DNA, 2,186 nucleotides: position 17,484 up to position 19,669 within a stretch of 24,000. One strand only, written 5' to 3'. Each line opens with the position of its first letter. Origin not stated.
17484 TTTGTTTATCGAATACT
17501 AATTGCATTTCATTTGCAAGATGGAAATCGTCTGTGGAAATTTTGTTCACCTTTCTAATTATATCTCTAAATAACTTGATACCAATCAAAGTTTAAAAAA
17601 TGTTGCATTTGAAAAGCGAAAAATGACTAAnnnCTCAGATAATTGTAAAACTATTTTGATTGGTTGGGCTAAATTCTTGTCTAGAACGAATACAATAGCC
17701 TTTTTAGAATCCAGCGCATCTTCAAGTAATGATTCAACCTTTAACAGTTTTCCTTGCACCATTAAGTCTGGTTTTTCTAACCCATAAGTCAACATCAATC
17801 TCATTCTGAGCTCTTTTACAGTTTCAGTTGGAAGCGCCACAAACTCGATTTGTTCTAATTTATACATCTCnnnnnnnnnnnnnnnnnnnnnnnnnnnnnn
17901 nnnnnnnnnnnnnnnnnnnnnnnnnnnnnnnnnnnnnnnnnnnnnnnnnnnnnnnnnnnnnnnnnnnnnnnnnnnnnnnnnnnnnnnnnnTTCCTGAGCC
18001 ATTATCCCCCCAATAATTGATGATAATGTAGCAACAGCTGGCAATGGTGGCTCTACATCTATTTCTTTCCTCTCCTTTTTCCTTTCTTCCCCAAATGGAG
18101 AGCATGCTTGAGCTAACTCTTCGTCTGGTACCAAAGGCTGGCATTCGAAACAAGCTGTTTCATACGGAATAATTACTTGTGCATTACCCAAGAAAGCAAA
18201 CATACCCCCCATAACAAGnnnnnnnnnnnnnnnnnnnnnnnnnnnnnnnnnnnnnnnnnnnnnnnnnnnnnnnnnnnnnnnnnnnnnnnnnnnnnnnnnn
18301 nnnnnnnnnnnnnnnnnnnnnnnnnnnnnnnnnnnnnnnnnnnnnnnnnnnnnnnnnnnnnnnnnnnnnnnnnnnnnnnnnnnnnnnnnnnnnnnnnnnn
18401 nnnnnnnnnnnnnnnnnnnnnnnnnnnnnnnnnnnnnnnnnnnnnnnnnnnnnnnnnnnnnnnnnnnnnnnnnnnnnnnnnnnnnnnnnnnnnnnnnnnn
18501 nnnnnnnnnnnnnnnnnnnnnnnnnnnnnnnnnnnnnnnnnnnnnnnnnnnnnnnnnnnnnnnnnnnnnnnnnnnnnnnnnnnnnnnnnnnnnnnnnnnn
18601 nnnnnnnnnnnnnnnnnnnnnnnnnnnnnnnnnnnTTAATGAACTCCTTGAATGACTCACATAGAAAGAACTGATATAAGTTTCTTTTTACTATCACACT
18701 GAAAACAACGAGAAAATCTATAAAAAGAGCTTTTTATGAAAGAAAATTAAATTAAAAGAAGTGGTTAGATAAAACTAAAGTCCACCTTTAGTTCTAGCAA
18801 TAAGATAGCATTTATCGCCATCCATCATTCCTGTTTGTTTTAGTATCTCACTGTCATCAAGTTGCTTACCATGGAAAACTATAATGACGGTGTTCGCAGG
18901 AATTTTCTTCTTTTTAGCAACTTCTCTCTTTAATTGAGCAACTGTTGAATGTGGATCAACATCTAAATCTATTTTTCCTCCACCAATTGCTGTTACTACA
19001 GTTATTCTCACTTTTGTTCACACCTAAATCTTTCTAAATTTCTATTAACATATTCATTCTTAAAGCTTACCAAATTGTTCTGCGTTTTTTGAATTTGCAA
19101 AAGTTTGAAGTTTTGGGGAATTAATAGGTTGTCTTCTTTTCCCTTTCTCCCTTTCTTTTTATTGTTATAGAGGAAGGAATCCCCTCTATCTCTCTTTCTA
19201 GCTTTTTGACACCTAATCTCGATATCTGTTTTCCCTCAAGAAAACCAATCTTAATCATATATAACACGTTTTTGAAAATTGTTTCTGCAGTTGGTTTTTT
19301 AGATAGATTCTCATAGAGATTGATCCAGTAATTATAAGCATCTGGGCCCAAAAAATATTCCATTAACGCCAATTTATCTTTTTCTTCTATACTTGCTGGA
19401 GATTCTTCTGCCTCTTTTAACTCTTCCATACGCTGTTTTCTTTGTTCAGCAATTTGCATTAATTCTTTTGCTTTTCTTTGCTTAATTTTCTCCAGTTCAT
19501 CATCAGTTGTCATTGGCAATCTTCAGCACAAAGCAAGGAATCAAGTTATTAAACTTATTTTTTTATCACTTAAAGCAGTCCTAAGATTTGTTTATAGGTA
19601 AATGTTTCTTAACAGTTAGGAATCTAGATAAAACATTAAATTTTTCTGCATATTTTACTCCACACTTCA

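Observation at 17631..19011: Ubiquitin precursor ending GG-L paired with an E1; no catalytic E2, E3 or deubiquitinase in the window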

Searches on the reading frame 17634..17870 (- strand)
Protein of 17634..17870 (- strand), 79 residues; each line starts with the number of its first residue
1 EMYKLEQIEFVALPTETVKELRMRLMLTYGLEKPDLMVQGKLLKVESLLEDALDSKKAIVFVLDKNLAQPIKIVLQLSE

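Call 46: predict_structure(alignment_id=A3)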
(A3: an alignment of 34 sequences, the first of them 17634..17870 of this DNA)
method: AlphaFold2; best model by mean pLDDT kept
length: 79 residues; sequences in the alignment: 34
mean_pLDDT: 91.4   pTM: 0.79
mean pLDDT of the five models: 91.4, 90.8, 90.7, 90.3, 90.3
residues with pLDDT >= 90: 67; 70-90: 5; 50-70: 3; < 50: 4
segments of 3 or more residues with pLDDT < 50: 1-4
pLDDT, mean of each block of 10 residues (from residue 1): 63 97 95 96 98 95 93 94
secondary structure, 60 per line:
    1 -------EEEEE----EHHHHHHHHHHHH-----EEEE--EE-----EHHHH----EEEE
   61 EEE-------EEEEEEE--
elements in order: E8-12 H18-29 E35-38 H49-52 E57-63 E71-77
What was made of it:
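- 17634..17870 (-): C-terminal ubiquitin-fold domain (UFD) of E1, aa 256-334, a beta-grasp fold. It is the presumed docking site for E2. AF2 of the domain alone gives pLDDT 91.4 (call 46).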

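Call 48: fold_search(model_id=the predicted structure, library=pdb)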
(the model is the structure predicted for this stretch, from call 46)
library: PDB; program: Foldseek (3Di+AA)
matches with E <= 10: 1512; with E <= 0.001: 2
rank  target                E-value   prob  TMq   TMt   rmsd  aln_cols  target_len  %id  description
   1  2nvu_B                4.2e-04  1.00  0.73  0.09   2.8        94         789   14  Structure of APPBP1-UBA3~NEDD8-NEDD8-MgATP-Ubc12(C111A), a trapped ubiquitin-like protein activation complex (released 2007-01-30)
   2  3fn1_A                5.3e-04  1.00  0.73  0.63   3.0        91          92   12  E2-RING expansion of the NEDD8 cascade confers specificity to cullin modification. (released 2009-03-17)
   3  3dbh_B                1.3e-03  1.00  0.77  0.16   2.8        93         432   13  Structural Dissection of a Gating Mechanism Preventing Misactivation of Ubiquitin by NEDD8's E1 (APPBP1-UBA3Arg190Ala- (released 2008-08-12)
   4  2lq7_MODEL_1_A        2.8e-03  1.00  0.74  0.61   3.2        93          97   13  E2 binding surface on Uba3 beta-grasp domain undergoes a conformational transition (released 2012-07-25)
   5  3gzn_B                6.3e-03  1.00  0.72  0.15   3.1        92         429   15  Structure of NEDD8-activating enzyme in complex with NEDD8 and MLN4924 (released 2010-02-02)
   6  6d68_D                6.7e-03  1.00  0.68  0.72   2.2        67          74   19  Ube2G1 in complex with ubiquitin variant Ubv.G1.1 (released 2019-07-17)
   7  6xx0_C                8.6e-03  1.00  0.64  0.66   1.8        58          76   16  Crystal structure of NEMO in complex with Ubv-LIN (released 2021-02-03)
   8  3dbl_B                8.6e-03  1.00  0.75  0.16   2.9        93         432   13  Structural Dissection of a Gating Mechanism Preventing Misactivation of Ubiquitin by NEDD8's E1 (APPBP1-UBA3Arg190wt-N (released 2008-08-12)
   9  5o6s_B                9.8e-03  1.00  0.67  0.70   1.9        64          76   22  UbV.B4R, a dimeric ubiquitin variant binding to BIRC4 RING (released 2017-11-01)
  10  9csh_B                9.8e-03  1.00  0.62  0.64   3.8        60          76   17  Turnip Yellow Mosaic Virus (TYMV) protease (PRO) bound to a ubiquitin variant (UbV3) (released 2025-01-22)
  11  1y8x_B                1.0e-02  1.00  0.75  0.65   2.7        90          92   12  Structural basis for recruitment of Ubc12 by an E2-binding domain in NEDD8's E1 (released 2005-02-08)
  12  6gum_B                1.2e-02  1.00  0.67  0.50   4.9        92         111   15  Structure of the A.thaliana E1 UFD domain in complex with E2 (released 2019-07-03)
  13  3dbr_B                1.4e-02  1.00  0.74  0.15   2.7        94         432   13  Structural Dissection of a Gating Mechanism Preventing Misactivation of Ubiquitin by NEDD8's E1 (APPBP1-UBA3Arg190Gln- (released 2008-08-12)
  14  3dbh_F                1.4e-02  1.00  0.70  0.15   2.7        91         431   14  Structural Dissection of a Gating Mechanism Preventing Misactivation of Ubiquitin by NEDD8's E1 (APPBP1-UBA3Arg190Ala- (released 2008-08-12)
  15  3dbl_F                1.7e-02  1.00  0.75  0.16   2.6        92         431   12  Structural Dissection of a Gating Mechanism Preventing Misactivation of Ubiquitin by NEDD8's E1 (APPBP1-UBA3Arg190wt-N (released 2008-08-12)
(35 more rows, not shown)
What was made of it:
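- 17634..17870 (-): The top Foldseek PDB hits are UBA3 UFD entries 2nvu_B, 3fn1_A, 2lq7 and 1y8x_B (TMq 0.73-0.77) and SUMO E1 UFD entries 6gum_B and 5fq2_B (call 48).
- On Eukaryote-like (canonical-type) E1 with UFD: The fold is met: pLDDT 91, and the top Foldseek hits are UBA3 and SUMO-E1 UFDs at TMq 0.72-0.77 (calls 46, 48).
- The isolated C-terminal domain best matches E2-binding UFDs (calls 46, 48). The enzyme has a UFD (call 48).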

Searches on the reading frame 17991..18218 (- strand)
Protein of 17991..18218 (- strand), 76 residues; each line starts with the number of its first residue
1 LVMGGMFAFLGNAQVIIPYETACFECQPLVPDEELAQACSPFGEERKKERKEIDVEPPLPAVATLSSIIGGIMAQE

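Call 71: search_solved_structures(query=window:17991-18218:-, max_evalue=1, show_alignments=5)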
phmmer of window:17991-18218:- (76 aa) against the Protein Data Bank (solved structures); distinct sequences matched with E-value up to 1: 13.
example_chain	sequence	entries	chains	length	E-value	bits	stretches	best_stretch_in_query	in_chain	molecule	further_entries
3dbr_B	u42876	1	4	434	0.0026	21.2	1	1-27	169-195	NEDD8-activating enzyme E1 catalytic subunit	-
3gzn_B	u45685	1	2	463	0.0063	20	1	1-31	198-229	NEDD8-activating enzyme E1 catalytic subunit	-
1tt5_B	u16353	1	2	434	0.0071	19.8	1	1-31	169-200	ubiquitin-activating enzyme E1C isoform 1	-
1yov_B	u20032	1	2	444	0.0075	19.7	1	1-31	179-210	Ubiquitin-activating enzyme E1C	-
1r4m_B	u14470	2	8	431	0.0089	19.5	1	1-27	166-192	ubiquitin-activating enzyme E1C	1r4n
3dbl_B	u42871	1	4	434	0.0091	19.5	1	1-27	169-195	NEDD8-activating enzyme E1 catalytic subunit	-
3dbh_B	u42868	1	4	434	0.019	18.4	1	1-27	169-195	NEDD8-activating enzyme E1 catalytic subunit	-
2nvu_B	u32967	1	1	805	0.02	18.4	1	1-31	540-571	Maltose binding protein/NEDD8-activating enzyme E1 catalytic subunit chimera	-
5l95_A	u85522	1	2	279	0.26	14.8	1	8-29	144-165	Ubiquitin-like modifier-activating enzyme 5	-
5iaa_A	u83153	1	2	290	0.28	14.7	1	8-29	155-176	Ubiquitin-like modifier-activating enzyme 5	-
3guc_A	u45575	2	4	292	0.3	14.6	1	8-29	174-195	Ubiquitin-like modifier-activating enzyme 5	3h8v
6h78_A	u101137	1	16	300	0.31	14.6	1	8-29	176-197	Ubiquitin-like modifier-activating enzyme 5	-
6h77_A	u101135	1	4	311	0.31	14.6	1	8-29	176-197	Ubiquitin-like modifier-activating enzyme 5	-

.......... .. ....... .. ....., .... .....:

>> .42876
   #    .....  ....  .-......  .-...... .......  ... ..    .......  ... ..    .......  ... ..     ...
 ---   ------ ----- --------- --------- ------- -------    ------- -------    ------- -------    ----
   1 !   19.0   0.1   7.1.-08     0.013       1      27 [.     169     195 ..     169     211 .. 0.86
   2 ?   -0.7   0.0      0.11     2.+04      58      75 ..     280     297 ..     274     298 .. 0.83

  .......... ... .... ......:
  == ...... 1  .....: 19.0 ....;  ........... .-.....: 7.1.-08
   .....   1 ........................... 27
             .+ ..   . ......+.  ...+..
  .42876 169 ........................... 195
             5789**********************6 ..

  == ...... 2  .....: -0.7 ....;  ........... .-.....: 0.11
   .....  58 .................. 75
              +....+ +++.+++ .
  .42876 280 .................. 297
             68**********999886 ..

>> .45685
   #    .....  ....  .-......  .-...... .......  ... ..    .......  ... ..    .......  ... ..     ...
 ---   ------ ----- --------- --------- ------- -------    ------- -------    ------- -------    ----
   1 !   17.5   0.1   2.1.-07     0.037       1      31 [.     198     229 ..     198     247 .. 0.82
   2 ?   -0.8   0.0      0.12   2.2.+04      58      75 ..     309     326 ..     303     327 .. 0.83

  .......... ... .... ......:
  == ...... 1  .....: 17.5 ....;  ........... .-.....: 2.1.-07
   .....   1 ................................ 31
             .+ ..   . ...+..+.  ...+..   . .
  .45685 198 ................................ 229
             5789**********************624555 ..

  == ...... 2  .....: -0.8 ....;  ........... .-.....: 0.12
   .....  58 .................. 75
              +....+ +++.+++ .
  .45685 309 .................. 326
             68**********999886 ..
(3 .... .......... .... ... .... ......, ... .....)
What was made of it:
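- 18042..18140 (-): Crossover loop, aa 166-198, holding the invariant Cys178 (codon 18102-18104). Cys178 is the candidate thioester cysteine. There is no separate catalytic-Cys domain. The window E1 has about 31 residues between the first CxxC and the PAVA helix, against about 85 in UBA3 (call 71).
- Closest known: Human NEDD8 E1 catalytic subunit UBA3. Different: The window E1 has a single chain type and a 31-residue loop (call 71).
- Tried and rejected: A PDB search with the crossover loop alone aligned only the flanking conserved segments, so catalytic-Cys equivalence with UBA3 could not be shown at residue level (call 71).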

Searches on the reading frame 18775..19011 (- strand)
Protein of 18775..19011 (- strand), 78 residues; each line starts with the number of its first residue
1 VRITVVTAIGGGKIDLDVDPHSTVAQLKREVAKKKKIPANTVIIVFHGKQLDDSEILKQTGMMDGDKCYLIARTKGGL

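Call 5: search_protein_families(library=pfam, proteins=[window:18775-19011:-], max_evalue=0.01)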
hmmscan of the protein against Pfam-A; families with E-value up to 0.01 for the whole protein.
window:18775-19011:- (78 aa): 7 families
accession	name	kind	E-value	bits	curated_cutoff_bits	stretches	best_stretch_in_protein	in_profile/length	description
PF00240.29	ubiquitin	-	1.7e-14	53.8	25.4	1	3-73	1-70/72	Ubiquitin family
PF11976.14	Rad60-SLD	-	1.9e-11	44.1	23.8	1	1-66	1-66/72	Ubiquitin-2 like Rad60 SUMO-like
PF23603.1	Ubiquitin_TPR1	-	0.00034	20.7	27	1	18-63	18-67/69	Telomere repeat-binding protein 1-like, ubiquitin-like domain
PF21403.4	OTU1_UBXL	-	0.00066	20.6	22.7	1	1-42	1-40/49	OTU1, UBXL domain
PF08817.16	YukD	-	0.0025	19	27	1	2-66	3-72/76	WXG100 protein secretion system (Wss), protein YukD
PF11470.14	TUG-UBL1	-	0.0044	17.6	23.3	1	16-65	10-60/65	TUG ubiquitin-like domain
PF11543.14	UN_NPL4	-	0.0057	17.6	21.9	1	12-70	14-77/80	Nuclear pore localisation protein NPL4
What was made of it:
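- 18775..19011 (-): Ubiquitin, 78 aa, GTG start. The di-glycine is G76-G77 and is followed by one extra residue, Leu78. Val45 is the equivalent of the ubiquitin I44 patch. Lys49 is the K48 equivalent but is not conserved in orthologues. Pfam PF00240 at 53.8 bits, E 1.7e-14 (call 5).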

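Call 6: search_protein_families(library=ncbifam, proteins=[window:18775-19011:-], max_evalue=0.01)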
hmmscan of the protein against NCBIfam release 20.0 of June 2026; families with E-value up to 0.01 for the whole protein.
window:18775-19011:- (78 aa): 1 family
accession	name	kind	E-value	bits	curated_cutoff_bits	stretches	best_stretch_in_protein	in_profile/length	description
TIGR00601.1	rad23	equivalog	1.3e-05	24.6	207.3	1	2-68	2-70/381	UV excision repair protein Rad23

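Call 9: search_solved_structures(query=window:18775-19011:-, max_evalue=0.01, show_alignments=3)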
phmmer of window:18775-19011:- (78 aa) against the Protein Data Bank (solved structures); distinct sequences matched with E-value up to 0.01: 363 (the best 60 are shown).
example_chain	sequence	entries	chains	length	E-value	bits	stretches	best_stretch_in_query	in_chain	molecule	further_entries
8q7r_U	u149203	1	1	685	1.5e-76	253.5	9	5-78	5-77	Ubiquitin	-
8pql_U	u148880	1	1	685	1.4e-75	250.4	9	5-78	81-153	Ubiquitin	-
8pql_E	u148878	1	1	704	1.9e-75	250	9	5-78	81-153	Polyubiquitin-C,Nucleotide exchange factor SIL1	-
5b83_A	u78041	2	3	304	3.5e-35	122.3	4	5-78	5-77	tetra ubiquitin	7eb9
7yui_A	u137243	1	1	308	3.8e-35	122.2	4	5-78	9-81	Polyubiquitin-C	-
5h07_A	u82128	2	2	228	1.4e-26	95.1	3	5-78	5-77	Polyubiquitin-C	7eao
2w9n_A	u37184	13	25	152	1.9e-17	66.1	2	5-78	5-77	UBIQUITIN | Polyubiquitin-C | Polyubiquitin-B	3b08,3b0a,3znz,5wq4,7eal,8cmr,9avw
2zvn_A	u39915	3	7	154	1.9e-17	66.1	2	5-78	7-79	UBC protein | Ubiquitin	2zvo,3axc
4ksl_D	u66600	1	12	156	2e-17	66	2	5-78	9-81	Polyubiquitin-C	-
7tv4_C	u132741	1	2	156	2.1e-17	66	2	5-78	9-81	Polyubiquitin-C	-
4zqs_A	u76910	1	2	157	2.1e-17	66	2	5-78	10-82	ubiquitin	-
6n5m_A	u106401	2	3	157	2.1e-17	66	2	5-78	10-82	Polyubiquitin-C | Ubiquitin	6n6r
3u30_A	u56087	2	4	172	3.2e-17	65.4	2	5-78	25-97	linear di-ubiquitin | Di-Ubiquitin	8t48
6kbe_G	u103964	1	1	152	8.3e-17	64.1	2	5-77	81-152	Polyubiquitin-C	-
2y5b_B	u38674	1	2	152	1.2e-16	63.6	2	5-77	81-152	UBIQUITIN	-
2mqj_A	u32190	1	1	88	3.9e-15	58.8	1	1-77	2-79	Ubiquitin-like protein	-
6fj7_A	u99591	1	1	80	4.5e-15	58.6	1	1-77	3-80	Ubiquitin-like protein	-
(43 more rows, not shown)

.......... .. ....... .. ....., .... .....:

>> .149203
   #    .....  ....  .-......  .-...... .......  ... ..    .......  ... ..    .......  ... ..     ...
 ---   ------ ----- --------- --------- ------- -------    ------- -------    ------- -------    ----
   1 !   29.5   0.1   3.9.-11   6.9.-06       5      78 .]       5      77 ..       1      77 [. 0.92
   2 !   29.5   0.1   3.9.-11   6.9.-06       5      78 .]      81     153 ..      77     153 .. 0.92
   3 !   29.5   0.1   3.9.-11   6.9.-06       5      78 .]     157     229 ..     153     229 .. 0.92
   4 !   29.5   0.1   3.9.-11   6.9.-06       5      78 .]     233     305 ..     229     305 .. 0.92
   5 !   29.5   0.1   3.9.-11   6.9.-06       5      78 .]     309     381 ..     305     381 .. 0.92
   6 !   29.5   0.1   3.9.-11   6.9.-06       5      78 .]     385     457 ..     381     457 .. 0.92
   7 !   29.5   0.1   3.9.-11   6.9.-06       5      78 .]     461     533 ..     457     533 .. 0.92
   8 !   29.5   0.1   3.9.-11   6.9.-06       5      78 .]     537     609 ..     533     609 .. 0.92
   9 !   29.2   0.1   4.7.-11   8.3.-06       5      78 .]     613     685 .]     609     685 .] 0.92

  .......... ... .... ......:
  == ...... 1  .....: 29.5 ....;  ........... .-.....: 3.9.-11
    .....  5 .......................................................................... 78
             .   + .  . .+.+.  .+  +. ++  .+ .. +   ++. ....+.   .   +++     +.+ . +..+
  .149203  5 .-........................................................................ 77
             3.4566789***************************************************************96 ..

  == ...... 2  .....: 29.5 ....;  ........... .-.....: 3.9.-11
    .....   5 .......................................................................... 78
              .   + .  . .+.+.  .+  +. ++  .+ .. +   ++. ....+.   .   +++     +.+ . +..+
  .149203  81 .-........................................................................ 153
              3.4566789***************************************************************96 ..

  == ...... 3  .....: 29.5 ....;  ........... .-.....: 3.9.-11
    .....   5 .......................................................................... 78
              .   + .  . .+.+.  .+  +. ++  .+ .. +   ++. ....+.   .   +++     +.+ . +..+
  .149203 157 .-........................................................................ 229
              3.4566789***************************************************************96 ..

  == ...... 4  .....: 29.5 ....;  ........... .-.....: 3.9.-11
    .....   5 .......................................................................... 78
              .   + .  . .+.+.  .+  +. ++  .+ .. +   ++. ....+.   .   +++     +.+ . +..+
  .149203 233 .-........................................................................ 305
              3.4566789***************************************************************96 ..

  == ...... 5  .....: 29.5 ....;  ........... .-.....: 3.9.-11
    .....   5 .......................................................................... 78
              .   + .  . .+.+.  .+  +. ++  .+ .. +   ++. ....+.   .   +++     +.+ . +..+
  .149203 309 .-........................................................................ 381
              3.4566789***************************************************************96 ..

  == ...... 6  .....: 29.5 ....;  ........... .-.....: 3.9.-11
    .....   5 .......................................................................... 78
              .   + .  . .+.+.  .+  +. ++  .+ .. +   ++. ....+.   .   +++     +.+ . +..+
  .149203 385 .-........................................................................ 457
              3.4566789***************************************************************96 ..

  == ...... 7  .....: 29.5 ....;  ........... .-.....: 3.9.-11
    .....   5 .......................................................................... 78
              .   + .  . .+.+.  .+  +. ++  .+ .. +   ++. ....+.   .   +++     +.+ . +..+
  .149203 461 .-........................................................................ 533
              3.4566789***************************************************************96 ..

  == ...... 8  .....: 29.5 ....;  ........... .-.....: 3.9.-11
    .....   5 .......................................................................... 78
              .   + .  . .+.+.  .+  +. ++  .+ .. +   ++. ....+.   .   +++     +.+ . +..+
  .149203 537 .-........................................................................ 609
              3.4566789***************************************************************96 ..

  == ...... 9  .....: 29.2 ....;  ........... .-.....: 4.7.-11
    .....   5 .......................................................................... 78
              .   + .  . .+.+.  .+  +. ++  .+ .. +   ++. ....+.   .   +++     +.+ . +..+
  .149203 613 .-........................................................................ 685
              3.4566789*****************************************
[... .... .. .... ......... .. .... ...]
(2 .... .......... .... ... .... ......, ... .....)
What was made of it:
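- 18775..19011 (-): PDB hits to Caldiarchaeum ubiquitin 2mqj/6fj7 (E about 4e-15) and to eukaryotic ubiquitin (call 9).
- On Ubiquitin family (Pfam PF00240): Aligns with ubiquitin residues 5-77 in PDB chains (call 9).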

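Call 23: find_homologous_proteins(query=window:18775-19011:-, max_evalue=0.00001)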
Query window:18775-19011:- (78 aa): 12 proteins with E <= 0.00001 among 12 candidates.
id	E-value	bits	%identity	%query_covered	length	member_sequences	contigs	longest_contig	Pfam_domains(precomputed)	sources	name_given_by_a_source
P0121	6.2e-40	152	94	99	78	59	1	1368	PF00240.30,PF11976.15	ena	-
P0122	1.0e-39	151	92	100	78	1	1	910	PF00240.30,PF11976.15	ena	-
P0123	5.2e-39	149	94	99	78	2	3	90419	PF00240.30,PF11976.15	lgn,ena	-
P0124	3.4e-37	143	97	90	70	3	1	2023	PF00240.30,PF11976.15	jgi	jgi:uncharacterized ubiquitin-like protein YukD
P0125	2.0e-34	134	83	99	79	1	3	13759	PF00240.30,PF11976.15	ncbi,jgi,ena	-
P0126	5.9e-34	133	81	99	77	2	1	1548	PF00240.30,PF11976.15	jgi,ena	-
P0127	7.6e-33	129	79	99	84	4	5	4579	PF00240.30,PF11976.15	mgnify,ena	mgnify:CR=1 FL=1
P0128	7.9e-33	129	79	99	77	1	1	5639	PF00240.30,PF11976.15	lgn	-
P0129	3.5e-32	127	77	99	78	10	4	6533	PF00240.30,PF11976.15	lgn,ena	-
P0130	1.1e-31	126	78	99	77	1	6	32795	PF00240.30,PF11976.15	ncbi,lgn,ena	-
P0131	2.4e-30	121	73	99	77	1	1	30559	PF00240.30,PF11976.15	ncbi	-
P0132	6.4e-28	114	67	100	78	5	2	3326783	PF00240.30,PF11976.15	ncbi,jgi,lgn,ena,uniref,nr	ncbi:MAG: ubiquitin family protein [Candidatus Heimdallarchaeum endolithica]|uniref:Ubiquitin family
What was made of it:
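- Tried and rejected: A word-based protein search with the 78-aa ubiquitin returned only 12 close orthologues (call 23).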

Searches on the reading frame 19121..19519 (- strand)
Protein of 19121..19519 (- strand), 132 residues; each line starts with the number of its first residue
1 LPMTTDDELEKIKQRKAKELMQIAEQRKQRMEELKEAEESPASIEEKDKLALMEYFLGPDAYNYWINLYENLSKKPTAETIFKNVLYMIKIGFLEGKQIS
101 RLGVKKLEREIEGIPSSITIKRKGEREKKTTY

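Call 5: search_protein_families(library=pfam, proteins=[window:19121-19519:-], max_evalue=0.01)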
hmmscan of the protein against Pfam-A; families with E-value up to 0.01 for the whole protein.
window:19121-19519:- (132 aa): 0 families

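Call 6: search_protein_families(library=ncbifam, proteins=[window:19121-19519:-], max_evalue=0.01)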
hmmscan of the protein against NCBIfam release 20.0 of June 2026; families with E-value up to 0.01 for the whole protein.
window:19121-19519:- (132 aa): 1 family
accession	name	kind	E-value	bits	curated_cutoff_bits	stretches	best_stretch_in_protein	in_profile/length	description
NF003268.0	PRK04239.1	equivalog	4.4e-06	26.8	98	1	5-123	2-113/113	DNA-binding protein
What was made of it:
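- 19121..19519 (-): PDCD5-like 132-aa protein. It always lies directly upstream of Ub-E1 in this lineage. Its role in the system is unknown. NCBIfam PRK04239 4.4e-6, below the curated cutoff (call 6).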

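Call 73: search_protein_families(library=pfam, proteins=[window:19121-19519:-], max_evalue=5)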
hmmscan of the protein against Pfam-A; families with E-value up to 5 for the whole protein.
window:19121-19519:- (132 aa): 3 families
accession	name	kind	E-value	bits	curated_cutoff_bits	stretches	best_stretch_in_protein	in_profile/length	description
PF06557.17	DUF1122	-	0.027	14.3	25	1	24-77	7-60/176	Protein of unknown function (DUF1122)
PF13402.12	Peptidase_M60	-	0.11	12.5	25.8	1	4-91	167-259/275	Peptidase M60, enhancin and enhancin-like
PF03842.18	Silic_transp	-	0.3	9.8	26.8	1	80-113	261-294/513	Silicon transporter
